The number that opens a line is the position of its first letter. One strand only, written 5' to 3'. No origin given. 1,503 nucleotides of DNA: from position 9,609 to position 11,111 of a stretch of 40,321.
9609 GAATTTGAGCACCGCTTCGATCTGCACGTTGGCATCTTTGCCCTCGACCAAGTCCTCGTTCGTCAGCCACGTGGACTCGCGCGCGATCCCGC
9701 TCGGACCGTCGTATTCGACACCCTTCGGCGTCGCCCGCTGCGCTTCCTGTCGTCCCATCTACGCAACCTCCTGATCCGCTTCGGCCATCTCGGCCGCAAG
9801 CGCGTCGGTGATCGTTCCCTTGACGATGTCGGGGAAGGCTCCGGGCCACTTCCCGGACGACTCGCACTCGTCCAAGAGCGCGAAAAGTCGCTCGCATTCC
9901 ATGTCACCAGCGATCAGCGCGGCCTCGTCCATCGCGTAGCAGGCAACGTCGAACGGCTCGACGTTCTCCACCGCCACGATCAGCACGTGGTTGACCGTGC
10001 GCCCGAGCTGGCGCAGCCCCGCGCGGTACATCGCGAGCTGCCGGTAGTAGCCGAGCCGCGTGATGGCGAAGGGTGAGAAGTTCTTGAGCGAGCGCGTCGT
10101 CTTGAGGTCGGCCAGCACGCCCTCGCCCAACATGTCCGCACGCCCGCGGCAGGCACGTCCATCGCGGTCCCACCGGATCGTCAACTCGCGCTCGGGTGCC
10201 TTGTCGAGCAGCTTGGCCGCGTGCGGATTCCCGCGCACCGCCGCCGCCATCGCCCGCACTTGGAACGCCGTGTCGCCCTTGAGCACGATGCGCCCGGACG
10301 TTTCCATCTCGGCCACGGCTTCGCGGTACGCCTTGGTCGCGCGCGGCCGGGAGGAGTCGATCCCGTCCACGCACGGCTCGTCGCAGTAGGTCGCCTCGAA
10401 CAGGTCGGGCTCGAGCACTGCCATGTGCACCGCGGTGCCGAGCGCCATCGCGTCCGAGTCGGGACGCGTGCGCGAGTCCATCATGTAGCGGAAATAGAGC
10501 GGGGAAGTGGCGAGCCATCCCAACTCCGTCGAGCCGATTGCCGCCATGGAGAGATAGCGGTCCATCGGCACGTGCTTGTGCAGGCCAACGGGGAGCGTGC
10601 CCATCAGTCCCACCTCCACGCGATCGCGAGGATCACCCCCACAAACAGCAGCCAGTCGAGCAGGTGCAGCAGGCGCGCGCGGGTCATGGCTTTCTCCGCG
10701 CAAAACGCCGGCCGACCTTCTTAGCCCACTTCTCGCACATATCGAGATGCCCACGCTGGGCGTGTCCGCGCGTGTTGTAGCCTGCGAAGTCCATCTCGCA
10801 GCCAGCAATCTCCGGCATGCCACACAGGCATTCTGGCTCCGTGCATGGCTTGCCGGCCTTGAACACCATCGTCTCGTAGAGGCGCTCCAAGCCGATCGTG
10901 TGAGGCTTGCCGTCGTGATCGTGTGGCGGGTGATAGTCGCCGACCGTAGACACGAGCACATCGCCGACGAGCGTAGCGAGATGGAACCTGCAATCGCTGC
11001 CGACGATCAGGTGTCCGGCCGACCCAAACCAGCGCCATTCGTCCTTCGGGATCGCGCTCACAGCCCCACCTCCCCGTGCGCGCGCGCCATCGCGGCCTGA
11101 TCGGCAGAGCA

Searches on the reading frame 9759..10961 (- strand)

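Call 13: search_protein_families(library=phrogs, proteins=[window:9759-10961:-], max_evalue=0.001)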
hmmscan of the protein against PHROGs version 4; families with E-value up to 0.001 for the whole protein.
window:9759-10961:- (400 aa): 3 families
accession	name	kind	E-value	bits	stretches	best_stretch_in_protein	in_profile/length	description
phrog_412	-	DNA, RNA and nucleotide metabolism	2.3e-54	186.3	1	122-377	133-395/440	exonuclease VIII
phrog_607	-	DNA, RNA and nucleotide metabolism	9.5e-16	58.2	1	128-374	580-858/883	exonuclease VII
phrog_1227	-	DNA, RNA and nucleotide metabolism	1.3e-05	25.5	1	236-357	97-223/268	exonuclease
